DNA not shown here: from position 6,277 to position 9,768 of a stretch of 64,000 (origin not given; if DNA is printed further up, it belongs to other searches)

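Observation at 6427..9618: Giant surface protein with near-identical 261-bp IPT/TIG-like repeats, a single TM helix and an uncharacterised cytoplasmic domain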

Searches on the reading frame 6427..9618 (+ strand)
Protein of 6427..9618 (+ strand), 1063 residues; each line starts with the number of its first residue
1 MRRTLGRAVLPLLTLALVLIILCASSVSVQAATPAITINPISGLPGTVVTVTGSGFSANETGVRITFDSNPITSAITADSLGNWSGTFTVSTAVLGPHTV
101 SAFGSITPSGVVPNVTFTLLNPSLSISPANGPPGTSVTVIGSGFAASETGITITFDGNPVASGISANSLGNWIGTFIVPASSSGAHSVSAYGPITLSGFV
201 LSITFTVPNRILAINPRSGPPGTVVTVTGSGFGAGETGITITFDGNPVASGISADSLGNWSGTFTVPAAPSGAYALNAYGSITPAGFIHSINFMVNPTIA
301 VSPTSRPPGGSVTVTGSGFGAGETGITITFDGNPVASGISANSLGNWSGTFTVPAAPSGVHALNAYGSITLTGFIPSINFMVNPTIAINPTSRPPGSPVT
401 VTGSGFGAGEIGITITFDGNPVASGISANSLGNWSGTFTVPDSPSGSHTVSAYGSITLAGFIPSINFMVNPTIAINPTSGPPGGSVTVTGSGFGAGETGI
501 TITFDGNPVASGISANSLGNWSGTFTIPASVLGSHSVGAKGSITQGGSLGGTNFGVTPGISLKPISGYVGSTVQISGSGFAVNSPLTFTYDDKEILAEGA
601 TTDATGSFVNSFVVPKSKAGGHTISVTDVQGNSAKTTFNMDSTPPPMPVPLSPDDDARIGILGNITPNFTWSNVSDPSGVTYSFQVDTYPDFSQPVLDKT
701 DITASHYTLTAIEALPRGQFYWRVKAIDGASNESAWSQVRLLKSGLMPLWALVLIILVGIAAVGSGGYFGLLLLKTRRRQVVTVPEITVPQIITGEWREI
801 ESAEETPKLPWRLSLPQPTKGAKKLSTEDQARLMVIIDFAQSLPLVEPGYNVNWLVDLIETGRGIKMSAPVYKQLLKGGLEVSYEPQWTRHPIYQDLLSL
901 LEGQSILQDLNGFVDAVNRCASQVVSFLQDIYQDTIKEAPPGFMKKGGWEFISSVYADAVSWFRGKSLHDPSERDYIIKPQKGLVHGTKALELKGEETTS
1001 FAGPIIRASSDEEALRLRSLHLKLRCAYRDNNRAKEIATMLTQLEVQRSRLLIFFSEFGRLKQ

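Call 4: search_protein_families(library=pfam, proteins=[window:6427-9618:+], max_evalue=1)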
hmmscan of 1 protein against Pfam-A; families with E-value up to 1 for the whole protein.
window:6427-9618:+ (1063 aa): 9 families
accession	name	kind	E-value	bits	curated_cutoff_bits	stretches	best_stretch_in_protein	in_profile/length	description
PF01833.30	TIG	-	5.1e-42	142.2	20.9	7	211-275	3-65/84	IPT/TIG domain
PF19077.6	Big_13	-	1.4e-06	29.1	27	0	666-737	28-94/102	Bacterial Ig-like domain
PF25788.1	Ig_Rha78A_N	-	0.0011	19.6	27.4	1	664-747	17-104/105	Rha78A-like, N-terminal immunoglobulin domain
PF10648.15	Gmad2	-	0.0038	17.9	25.7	0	250-279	49-78/86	Immunoglobulin-like domain of bacterial spore germination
PF06832.18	BiPBP_C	-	0.012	16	26.8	0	599-637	52-89/90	Penicillin-Binding Protein C-terminus Family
PF09430.16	EMC7_beta-sandw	-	0.02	15.5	26.6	0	435-451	28-44/122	ER membrane protein complex subunit 7, beta-sandwich domain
PF11185.13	DUF2971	-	0.11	14.3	22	0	55-78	4-27/89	Protein of unknown function (DUF2971)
PF03366.22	YEATS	-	0.12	12.8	22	0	370-419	17-65/80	YEATS family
PF21199.3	LAMININ_IV_B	-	0.51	10.2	27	0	33-79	12-58/210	Laminin IV type B domain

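Call 9: search_protein_families(library=ncbifam, proteins=[window:6427-9618:+], max_evalue=0.1)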
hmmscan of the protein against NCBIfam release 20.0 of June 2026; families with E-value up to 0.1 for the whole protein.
window:6427-9618:+ (1063 aa): 3 families
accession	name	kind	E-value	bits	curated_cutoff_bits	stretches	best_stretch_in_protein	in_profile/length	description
NF058592.1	GxPGS_dom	subfamily_domain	1.3e-20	73.2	45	6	212-276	1-63/65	PGS family Ig-like domain-containing protein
NF040680.1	chromo_anti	equivalog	9.5e-12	44.9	86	1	15-61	4-51/133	enediyne antibiotic chromoprotein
NF041572.1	rhamnosid_Flavobac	equivalog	0.04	12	1800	1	706-747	96-135/946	alpha-L-rhamnosidase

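Call 35: list_cluster_members(proteins=[window:6427-9615:+, window:6403-9615:+, window:9930-11474:+, window:11480-13498:+])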
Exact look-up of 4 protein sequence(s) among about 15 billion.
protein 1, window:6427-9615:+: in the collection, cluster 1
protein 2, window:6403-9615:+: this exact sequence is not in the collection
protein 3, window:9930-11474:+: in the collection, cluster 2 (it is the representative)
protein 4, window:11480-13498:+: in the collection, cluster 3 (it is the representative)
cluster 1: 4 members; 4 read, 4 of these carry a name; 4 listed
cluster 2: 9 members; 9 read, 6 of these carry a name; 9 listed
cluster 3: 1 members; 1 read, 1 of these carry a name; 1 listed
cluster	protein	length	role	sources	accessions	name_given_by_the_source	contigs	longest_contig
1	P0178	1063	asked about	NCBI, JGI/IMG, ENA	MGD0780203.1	MAG: IPT/TIG domain-containing protein [Dehalococcoidales bacterium]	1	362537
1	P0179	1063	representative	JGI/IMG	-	hypothetical protein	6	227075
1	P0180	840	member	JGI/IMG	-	hypothetical protein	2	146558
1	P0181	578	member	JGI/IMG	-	hypothetical protein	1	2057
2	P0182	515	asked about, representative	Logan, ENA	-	-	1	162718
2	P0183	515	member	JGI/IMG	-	magnesium chelatase subunit I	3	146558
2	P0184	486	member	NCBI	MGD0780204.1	MAG: magnesium chelatase [Dehalococcoidales bacterium]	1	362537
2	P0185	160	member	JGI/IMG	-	magnesium chelatase subunit I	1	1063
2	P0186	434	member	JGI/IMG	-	magnesium chelatase subunit I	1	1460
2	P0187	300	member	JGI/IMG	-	magnesium chelatase subunit I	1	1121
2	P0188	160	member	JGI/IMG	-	ATPase subunit of ABC transporter with duplicated ATPase domains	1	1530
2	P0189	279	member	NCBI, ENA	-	-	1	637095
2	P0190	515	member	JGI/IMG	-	-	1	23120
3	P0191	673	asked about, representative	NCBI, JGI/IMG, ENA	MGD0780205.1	MAG: VWA domain-containing protein [Dehalococcoidales bacterium]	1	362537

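Call 37: find_encoding_contigs(protein=P0179, flank=5000, max_places=6)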
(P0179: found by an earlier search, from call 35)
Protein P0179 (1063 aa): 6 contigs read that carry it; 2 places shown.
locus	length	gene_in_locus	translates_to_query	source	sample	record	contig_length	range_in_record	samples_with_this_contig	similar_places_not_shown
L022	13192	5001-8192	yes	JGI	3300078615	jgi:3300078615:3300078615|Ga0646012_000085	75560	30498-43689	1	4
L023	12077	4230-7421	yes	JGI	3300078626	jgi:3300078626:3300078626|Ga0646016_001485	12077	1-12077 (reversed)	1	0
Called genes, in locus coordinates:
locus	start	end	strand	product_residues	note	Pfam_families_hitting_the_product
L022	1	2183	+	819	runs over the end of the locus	PF02861:Clp_N, PF13191:AAA_16 (weak), PF23569:NBD_SMAX1, PF00004:AAA, PF17871:AAA_lid_9, PF07724:AAA_2, PF07728:AAA_5, PF10431:ClpB_D2-small, +9 more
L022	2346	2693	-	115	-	PF12675:DUF3795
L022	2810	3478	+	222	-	PF09335:VTT_dom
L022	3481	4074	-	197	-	PF00160:Pro_isomerase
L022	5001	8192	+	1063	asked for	PF19077:Big_13 (faint), PF01833:TIG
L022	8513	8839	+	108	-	-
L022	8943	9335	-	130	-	PF00072:Response_reg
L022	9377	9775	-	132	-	PF00072:Response_reg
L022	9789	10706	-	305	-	PF02219:MTHFR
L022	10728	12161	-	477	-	PF00512:HisKA, PF02518:HATPase_c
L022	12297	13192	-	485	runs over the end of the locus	PF27537:HoxH, PF00374:NiFeSe_Hases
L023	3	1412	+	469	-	?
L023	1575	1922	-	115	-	PF12675:DUF3795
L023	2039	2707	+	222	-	PF09335:VTT_dom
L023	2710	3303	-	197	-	PF00160:Pro_isomerase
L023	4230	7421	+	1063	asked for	PF19077:Big_13 (faint), PF01833:TIG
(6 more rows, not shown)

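Call 43: find_encoding_contigs(protein=P0180, flank=10000, max_places=4)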
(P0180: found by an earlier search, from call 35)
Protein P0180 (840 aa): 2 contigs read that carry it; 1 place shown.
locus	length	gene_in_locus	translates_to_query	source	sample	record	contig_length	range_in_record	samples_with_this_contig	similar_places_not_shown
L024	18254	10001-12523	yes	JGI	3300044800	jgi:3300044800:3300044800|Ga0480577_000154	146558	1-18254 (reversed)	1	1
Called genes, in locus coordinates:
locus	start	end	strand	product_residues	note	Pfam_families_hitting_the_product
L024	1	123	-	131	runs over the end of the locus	PF00126:HTH_1 (weak)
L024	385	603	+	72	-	PF12728:HTH_17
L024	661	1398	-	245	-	PF00106:adh_short, PF01370:Epimerase (faint), PF08659:KR (weak), PF13561:adh_short_C2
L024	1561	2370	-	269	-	PF00753:Lactamase_B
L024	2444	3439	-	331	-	PF01073:3Beta_HSD, PF01370:Epimerase, PF02719:Polysacc_synt_2, PF05368:NmrA, PF13460:NAD_binding_10, PF16363:GDP_Man_Dehyd, PF07993:NAD_binding_4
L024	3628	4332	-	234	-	PF00005:ABC_tran, PF13304:AAA_21 (faint)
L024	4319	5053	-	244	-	PF13476:AAA_23 (weak), PF00005:ABC_tran, PF13304:AAA_21 (faint), PF12399:BCA_ABC_TP_C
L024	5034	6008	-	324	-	PF02653:BPD_transp_2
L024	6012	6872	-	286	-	PF02653:BPD_transp_2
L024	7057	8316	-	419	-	PF13458:Peripla_BP_6, PF13433:Peripla_BP_5, PF01094:ANF_receptor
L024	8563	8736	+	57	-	-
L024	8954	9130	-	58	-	-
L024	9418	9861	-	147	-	-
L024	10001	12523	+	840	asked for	PF19077:Big_13 (faint), PF01833:TIG (weak)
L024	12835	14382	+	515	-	PF07728:AAA_5 (faint)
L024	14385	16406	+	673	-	PF27532:Mb0984_helical, PF27098:Rv0959_3rd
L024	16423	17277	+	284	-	-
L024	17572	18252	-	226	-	?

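Call 44: find_encoding_contigs(protein=P0178, flank=3000, max_places=6)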
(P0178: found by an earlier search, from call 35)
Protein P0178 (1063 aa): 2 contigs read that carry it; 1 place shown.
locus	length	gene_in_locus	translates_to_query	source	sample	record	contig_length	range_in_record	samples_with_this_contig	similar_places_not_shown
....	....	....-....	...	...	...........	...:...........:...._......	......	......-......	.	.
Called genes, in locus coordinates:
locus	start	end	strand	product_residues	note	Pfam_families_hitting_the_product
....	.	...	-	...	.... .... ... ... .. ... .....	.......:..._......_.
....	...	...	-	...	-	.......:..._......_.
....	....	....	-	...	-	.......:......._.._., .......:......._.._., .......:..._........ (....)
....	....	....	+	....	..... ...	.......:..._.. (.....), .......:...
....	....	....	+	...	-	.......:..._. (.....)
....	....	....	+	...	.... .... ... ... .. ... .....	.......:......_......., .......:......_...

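Call 61: search_protein_families(library=padloc, proteins=[window:6427-9618:+], max_evalue=0.01)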
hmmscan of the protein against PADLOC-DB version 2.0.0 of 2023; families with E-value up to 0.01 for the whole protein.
window:6427-9618:+ (1063 aa): 0 families

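Call 63: list_cluster_members(proteins=[L022:3484-4074:-, L022:2810-3475:+, L022:8513-8836:+, L022:9792-10706:-])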
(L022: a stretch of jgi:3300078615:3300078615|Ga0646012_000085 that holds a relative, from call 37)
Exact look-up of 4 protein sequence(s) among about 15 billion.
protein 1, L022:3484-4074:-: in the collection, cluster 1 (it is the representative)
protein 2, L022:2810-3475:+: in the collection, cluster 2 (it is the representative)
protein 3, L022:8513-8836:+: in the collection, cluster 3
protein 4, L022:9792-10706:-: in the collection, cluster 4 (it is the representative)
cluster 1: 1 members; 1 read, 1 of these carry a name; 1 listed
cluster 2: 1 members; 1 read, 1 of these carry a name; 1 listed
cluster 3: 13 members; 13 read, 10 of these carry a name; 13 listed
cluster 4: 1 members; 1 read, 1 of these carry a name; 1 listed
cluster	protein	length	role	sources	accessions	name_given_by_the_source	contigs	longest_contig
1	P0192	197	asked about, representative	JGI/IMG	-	cyclophilin family peptidyl-prolyl cis-trans isomerase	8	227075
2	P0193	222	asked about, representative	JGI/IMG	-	membrane protein YqaA with SNARE-associated domain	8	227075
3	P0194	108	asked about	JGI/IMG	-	hypothetical protein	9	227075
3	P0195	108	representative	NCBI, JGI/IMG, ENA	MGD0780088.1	MAG: hypothetical protein ABR954_04820 [Dehalococcoidales bacterium]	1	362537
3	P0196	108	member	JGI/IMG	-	hypothetical protein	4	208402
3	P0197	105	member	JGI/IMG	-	hypothetical protein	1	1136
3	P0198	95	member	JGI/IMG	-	hypothetical protein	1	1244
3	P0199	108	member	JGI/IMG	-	hypothetical protein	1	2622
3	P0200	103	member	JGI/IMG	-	hypothetical protein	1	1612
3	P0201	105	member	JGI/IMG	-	hypothetical protein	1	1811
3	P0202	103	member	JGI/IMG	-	hypothetical protein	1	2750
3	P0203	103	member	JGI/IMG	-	hypothetical protein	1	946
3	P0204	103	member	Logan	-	-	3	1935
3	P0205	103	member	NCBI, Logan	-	-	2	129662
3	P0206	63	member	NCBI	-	-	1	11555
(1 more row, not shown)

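Call 64: find_encoding_contigs(protein=P0195, flank=8000, max_places=4)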
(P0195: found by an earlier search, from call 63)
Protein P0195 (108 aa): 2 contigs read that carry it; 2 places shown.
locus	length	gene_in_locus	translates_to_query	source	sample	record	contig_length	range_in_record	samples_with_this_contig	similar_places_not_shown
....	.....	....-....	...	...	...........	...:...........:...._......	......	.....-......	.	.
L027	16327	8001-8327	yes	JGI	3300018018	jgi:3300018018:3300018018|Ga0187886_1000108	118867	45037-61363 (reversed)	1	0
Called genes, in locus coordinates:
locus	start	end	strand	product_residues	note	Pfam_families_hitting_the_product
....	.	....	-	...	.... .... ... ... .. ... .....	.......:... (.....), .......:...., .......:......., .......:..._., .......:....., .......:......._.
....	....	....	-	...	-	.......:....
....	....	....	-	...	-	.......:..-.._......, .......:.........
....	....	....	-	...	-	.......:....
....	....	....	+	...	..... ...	-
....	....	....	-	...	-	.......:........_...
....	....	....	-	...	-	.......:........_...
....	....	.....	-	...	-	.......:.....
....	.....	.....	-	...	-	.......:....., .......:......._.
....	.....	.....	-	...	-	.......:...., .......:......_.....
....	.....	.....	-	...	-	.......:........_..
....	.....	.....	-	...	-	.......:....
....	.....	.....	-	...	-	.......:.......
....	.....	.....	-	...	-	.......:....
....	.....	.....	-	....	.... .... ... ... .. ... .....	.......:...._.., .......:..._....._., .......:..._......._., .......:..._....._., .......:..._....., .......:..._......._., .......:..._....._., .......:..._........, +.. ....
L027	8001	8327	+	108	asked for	-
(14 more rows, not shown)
